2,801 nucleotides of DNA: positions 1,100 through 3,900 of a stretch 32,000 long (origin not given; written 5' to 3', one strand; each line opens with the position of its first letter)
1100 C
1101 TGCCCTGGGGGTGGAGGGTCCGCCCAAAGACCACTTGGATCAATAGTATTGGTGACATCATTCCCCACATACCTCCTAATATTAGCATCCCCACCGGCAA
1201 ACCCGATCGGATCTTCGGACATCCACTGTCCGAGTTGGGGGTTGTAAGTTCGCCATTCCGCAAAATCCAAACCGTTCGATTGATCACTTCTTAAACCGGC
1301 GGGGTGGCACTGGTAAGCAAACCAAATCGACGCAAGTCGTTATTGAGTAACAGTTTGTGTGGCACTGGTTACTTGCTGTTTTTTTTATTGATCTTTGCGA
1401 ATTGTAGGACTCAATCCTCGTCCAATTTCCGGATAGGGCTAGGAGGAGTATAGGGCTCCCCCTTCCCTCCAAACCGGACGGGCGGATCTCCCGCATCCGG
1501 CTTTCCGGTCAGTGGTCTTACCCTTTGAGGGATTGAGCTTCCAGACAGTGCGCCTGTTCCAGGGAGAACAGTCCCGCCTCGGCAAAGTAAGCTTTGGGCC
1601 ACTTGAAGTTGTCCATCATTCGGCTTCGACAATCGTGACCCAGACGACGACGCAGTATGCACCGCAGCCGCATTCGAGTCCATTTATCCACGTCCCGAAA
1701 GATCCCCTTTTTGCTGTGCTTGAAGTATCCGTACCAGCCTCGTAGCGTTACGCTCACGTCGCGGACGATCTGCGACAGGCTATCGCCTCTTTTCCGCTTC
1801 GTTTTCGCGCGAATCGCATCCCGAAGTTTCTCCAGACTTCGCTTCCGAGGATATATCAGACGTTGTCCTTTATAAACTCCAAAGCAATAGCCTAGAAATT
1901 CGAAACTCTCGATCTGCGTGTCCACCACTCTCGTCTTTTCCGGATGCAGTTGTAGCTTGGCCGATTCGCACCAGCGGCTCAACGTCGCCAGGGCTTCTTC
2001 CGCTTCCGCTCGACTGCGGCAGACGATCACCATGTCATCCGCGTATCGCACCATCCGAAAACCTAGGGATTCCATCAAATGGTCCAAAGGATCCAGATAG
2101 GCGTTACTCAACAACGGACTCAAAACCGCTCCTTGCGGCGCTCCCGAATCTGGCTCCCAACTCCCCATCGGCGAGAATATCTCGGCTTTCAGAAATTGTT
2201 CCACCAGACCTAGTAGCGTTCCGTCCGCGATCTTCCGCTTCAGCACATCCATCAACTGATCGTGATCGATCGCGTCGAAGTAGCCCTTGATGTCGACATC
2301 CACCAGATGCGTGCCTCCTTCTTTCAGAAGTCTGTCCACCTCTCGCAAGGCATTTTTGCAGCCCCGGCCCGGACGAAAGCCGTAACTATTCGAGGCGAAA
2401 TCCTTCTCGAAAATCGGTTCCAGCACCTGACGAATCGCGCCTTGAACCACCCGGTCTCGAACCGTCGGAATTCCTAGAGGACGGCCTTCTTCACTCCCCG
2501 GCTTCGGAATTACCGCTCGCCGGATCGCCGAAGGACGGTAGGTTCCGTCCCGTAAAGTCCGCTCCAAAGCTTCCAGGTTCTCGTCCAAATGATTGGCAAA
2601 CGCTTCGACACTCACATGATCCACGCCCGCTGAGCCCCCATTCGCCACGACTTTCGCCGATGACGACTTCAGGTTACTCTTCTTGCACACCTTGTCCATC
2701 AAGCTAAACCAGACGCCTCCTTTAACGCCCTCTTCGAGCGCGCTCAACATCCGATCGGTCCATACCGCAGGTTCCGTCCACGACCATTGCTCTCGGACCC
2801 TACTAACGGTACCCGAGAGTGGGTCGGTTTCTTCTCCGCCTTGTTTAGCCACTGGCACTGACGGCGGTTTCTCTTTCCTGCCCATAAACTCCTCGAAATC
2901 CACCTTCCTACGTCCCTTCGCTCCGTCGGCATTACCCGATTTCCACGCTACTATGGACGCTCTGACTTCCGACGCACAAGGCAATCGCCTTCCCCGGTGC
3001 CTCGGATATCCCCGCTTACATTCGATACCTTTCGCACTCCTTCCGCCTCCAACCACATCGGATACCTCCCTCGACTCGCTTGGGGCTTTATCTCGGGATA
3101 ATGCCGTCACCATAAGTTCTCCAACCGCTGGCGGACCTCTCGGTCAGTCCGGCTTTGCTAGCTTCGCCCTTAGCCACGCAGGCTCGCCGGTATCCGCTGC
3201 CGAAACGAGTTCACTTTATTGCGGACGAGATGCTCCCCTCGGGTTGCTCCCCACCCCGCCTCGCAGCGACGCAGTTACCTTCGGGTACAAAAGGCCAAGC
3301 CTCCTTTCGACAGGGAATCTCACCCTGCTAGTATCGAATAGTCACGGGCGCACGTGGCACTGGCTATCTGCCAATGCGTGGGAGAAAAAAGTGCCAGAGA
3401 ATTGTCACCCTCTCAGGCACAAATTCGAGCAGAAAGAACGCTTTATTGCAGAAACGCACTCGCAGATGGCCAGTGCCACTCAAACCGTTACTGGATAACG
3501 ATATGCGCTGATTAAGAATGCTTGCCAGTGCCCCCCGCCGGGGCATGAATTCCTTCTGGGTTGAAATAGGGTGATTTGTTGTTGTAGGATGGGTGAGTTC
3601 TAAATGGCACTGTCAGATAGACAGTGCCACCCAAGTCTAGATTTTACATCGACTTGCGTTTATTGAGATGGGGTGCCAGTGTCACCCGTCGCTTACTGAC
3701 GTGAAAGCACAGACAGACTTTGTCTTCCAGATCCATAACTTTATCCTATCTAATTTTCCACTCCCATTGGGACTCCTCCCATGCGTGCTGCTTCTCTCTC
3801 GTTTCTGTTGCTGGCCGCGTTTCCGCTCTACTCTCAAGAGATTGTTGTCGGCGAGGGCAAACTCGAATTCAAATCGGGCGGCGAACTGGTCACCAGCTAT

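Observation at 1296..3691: Group II intron homes into the 475-bp element: filled and empty sites both visible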

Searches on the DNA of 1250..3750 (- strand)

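Call 13: search_rna_families(source=window, start=1250, end=3750, threshold=evalue, max_evalue=10, show_alignments=4)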
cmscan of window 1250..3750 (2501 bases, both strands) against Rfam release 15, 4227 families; matches with E-value up to 10: 7.
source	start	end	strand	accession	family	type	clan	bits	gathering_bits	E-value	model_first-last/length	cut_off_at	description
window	1433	1505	-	RF00029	Intron_gpII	Intron;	-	46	40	2.8e-07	1-77/77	no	Group II catalytic intron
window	2913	2999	-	RF01998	group-II-D1D4-1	Intron;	CL00102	23.1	35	0.23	1-84/84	no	Group II catalytic intron D1-D4-1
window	3358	3436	+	RF01962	RMST_1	Gene; lncRNA;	-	20.8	40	0.068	1-61/61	no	Rhabdomyosarcoma 2 associated transcript conserved region 1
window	1535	1656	+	RF02770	Ysr224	Gene; sRNA;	-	16.9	70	1.8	1-107/107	no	Yersinia sRNA 224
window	2476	2520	+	RF02224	sX5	Gene; sRNA;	-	16.7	50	2.4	1-49/49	no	Xanthomonadaceae sRNA sX5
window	2656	2686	+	RF00282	SNORD48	Gene; snRNA; snoRNA; CD-box;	-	14.9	36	4.3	1-63/63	no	Small nucleolar RNA SNORD48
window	3605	3629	-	RF02100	tfoR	Gene; sRNA;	-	13.2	70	9.7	65-89/101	no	Translational regulator of tfoXVC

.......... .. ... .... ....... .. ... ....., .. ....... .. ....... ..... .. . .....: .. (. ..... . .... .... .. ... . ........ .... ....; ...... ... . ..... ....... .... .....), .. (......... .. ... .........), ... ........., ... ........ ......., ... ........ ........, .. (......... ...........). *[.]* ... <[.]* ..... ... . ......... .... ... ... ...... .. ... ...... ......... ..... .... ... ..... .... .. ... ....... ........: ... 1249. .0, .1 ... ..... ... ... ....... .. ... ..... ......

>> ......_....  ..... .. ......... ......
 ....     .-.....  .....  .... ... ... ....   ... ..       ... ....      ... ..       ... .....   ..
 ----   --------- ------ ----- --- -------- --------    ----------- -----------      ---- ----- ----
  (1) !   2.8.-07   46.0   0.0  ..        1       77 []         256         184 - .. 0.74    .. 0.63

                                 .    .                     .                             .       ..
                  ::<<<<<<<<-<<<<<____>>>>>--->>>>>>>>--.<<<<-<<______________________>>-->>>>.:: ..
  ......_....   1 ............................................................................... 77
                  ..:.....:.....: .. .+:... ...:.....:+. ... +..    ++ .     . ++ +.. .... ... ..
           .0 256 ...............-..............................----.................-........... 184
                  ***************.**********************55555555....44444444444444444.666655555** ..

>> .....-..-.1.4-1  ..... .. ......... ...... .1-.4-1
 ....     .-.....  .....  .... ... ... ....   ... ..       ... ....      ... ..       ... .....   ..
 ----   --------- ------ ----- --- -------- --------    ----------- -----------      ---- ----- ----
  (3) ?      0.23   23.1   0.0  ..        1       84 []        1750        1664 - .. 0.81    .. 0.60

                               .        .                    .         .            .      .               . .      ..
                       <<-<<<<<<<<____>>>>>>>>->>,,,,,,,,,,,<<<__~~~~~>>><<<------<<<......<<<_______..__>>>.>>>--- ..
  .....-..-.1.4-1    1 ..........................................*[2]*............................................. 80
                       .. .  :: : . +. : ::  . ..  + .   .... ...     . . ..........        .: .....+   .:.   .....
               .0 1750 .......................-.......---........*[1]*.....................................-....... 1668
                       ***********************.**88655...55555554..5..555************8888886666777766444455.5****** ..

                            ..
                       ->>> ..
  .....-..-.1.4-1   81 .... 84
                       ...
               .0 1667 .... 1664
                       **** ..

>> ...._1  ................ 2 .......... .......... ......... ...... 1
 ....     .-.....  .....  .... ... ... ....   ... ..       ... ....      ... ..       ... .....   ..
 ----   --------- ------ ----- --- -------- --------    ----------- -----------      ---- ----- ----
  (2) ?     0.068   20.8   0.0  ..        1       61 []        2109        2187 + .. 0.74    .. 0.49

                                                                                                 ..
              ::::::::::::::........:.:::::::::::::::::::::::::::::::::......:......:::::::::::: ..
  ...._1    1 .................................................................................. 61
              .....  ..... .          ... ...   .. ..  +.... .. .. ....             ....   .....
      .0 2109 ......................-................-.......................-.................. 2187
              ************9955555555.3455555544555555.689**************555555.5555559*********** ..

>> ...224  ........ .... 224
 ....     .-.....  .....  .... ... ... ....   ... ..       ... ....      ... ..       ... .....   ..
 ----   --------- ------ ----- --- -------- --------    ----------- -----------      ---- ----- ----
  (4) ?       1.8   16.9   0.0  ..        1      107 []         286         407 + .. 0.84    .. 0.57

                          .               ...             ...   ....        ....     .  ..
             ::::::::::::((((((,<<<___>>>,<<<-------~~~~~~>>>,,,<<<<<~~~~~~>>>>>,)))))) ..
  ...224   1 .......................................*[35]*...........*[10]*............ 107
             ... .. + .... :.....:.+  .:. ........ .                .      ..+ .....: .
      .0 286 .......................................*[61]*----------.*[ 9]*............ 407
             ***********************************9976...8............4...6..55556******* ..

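Call 69: search_rna_families(sources=[L056, L062, L063, L067, L071, L072, L077, L078, L080, L035, L041], threshold=gathering, show_alignments=0)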
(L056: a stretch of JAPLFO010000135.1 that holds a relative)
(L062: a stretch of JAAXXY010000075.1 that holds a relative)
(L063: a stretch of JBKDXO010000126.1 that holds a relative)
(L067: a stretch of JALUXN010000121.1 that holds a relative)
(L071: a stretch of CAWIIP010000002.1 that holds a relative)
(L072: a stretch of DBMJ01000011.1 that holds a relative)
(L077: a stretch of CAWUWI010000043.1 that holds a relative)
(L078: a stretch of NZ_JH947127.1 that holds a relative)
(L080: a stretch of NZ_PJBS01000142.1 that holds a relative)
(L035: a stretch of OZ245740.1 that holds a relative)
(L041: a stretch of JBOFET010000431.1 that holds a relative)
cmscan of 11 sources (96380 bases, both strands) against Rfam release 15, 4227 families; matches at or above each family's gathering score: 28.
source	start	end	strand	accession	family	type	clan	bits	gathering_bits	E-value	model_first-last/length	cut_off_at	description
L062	3078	3299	+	RF02005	group-II-D1D4-6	Intron;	CL00102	162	49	1.2e-46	1-225/225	no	Group II catalytic intron D1-D4-6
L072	109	280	+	RF02001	group-II-D1D4-3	Intron;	CL00102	141.9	32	3.4e-29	1-170/170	no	Group II catalytic intron D1-D4-3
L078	5607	5779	+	RF02001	group-II-D1D4-3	Intron;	CL00102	119.7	32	8.2e-24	1-170/170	no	Group II catalytic intron D1-D4-3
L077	5448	5566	+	RF01999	group-II-D1D4-2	Intron;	CL00102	109.1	36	2.1e-21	1-118/118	no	Group II catalytic intron D1-D4-2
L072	1913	2040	+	RF01999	group-II-D1D4-2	Intron;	CL00102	87.7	36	3.6e-16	1-118/118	no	Group II catalytic intron D1-D4-2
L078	1197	1394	+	RF02001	group-II-D1D4-3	Intron;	CL00102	85.3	32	1.8e-15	1-170/170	no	Group II catalytic intron D1-D4-3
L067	574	809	+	RF02005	group-II-D1D4-6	Intron;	CL00102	80.5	49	1.1e-20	1-225/225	no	Group II catalytic intron D1-D4-6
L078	1730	1848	+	RF01999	group-II-D1D4-2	Intron;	CL00102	64.3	36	1.9e-10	1-118/118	no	Group II catalytic intron D1-D4-2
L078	99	176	+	RF00029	Intron_gpII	Intron;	-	62.3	40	1.1e-09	1-77/77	no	Group II catalytic intron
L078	3496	3573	+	RF00029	Intron_gpII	Intron;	-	62.3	40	1.1e-09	1-77/77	no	Group II catalytic intron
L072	3660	3735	+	RF00029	Intron_gpII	Intron;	-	62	40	1.3e-09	1-77/77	no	Group II catalytic intron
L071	5453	5708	+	RF02005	group-II-D1D4-6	Intron;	CL00102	60.4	49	2.9e-14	1-225/225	no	Group II catalytic intron D1-D4-6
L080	1441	1558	+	RF01999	group-II-D1D4-2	Intron;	CL00102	60.3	36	1.9e-09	1-118/118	no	Group II catalytic intron D1-D4-2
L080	3186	3263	+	RF00029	Intron_gpII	Intron;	-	57.3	40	1.9e-08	1-77/77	no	Group II catalytic intron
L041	7411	7485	+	RF00029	Intron_gpII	Intron;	-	57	40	2.2e-08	1-77/77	no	Group II catalytic intron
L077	7193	7268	+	RF00029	Intron_gpII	Intron;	-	56.5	40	3e-08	1-77/77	no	Group II catalytic intron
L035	7285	7357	+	RF00029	Intron_gpII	Intron;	-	54.4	40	9.7e-08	1-77/77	no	Group II catalytic intron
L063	3322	3410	+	RF00029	Intron_gpII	Intron;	-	52.9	40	2.3e-07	1-77/77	no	Group II catalytic intron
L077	2584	2659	+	RF00005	tRNA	Gene; tRNA;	CL00001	52.8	29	2.5e-08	1-71/71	no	tRNA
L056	2566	2642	+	RF00029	Intron_gpII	Intron;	-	52.3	40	3.2e-07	1-77/77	no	Group II catalytic intron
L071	7252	7345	+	RF00029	Intron_gpII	Intron;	-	51.5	40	5.1e-07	1-77/77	no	Group II catalytic intron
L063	1421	1571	+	RF02003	group-II-D1D4-4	Intron;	CL00102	51.1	49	3.5e-08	1-138/138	no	Group II catalytic intron D1-D4-4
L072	323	402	+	RF01998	group-II-D1D4-1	Intron;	CL00102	49.7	35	8.9e-06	1-84/84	no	Group II catalytic intron D1-D4-1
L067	2377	2529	+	RF00029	Intron_gpII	Intron;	-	47.3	40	5.5e-06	1-77/77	no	Group II catalytic intron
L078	1622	1702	+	RF00029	Intron_gpII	Intron;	-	41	40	0.00019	1-77/77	no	Group II catalytic intron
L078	1405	1513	+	RF01998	group-II-D1D4-1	Intron;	CL00102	39.8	35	0.0015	1-84/84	no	Group II catalytic intron D1-D4-1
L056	820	986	+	RF02001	group-II-D1D4-3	Intron;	CL00102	38.7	32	0.00038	1-170/170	no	Group II catalytic intron D1-D4-3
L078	5802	5900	+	RF01998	group-II-D1D4-1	Intron;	CL00102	35.1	35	0.018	1-84/84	no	Group II catalytic intron D1-D4-1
